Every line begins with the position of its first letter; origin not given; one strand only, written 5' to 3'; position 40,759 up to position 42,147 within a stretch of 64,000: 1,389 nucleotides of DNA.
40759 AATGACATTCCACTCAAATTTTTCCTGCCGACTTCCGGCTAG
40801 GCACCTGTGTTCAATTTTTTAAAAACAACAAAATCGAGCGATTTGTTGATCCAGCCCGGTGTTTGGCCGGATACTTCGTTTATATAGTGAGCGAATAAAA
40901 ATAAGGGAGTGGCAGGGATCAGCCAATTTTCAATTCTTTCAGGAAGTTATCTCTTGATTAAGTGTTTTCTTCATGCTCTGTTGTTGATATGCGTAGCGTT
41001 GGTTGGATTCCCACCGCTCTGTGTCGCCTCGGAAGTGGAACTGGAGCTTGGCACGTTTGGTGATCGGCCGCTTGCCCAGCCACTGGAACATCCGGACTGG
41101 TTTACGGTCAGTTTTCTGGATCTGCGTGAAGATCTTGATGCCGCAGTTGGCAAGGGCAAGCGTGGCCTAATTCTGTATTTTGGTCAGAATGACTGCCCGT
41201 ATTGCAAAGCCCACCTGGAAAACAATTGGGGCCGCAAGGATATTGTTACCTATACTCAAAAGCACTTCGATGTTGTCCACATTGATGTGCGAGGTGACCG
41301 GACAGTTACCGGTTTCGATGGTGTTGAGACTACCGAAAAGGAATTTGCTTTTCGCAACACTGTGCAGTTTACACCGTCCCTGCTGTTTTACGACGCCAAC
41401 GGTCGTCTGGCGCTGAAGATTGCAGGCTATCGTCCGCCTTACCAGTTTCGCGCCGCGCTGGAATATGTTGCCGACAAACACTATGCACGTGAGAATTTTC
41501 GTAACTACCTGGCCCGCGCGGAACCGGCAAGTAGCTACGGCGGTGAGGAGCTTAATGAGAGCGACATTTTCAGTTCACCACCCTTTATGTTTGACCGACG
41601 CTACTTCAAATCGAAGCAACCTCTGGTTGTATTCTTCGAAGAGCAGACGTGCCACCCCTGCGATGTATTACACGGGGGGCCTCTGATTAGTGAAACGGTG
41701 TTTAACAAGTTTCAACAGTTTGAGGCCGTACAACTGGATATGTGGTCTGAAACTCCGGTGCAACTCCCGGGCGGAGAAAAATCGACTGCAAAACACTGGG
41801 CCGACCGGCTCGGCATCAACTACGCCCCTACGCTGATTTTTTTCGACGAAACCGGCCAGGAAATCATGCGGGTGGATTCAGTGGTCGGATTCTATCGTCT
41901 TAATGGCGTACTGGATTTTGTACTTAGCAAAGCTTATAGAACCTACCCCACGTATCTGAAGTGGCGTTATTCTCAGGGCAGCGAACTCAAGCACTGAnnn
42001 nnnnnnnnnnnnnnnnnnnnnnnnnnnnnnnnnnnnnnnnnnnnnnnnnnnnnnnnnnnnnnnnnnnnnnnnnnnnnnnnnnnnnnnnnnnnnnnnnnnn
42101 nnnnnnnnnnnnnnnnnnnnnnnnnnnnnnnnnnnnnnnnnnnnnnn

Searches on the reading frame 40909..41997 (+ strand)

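Call 53: search_protein_families(library=pfam, proteins=[window:40909-41997:+], max_evalue=0.00001)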
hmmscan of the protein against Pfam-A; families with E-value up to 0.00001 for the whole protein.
window:40909-41997:+ (362 aa): 2 families
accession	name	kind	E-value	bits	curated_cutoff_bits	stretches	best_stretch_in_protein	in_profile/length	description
PF13098.12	Thioredoxin_2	-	1.5e-29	102.8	27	2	82-184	3-104/104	Thioredoxin-like domain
PF13899.12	Thioredoxin_7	-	3.2e-10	40.4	27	0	74-163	8-83/83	Thioredoxin-like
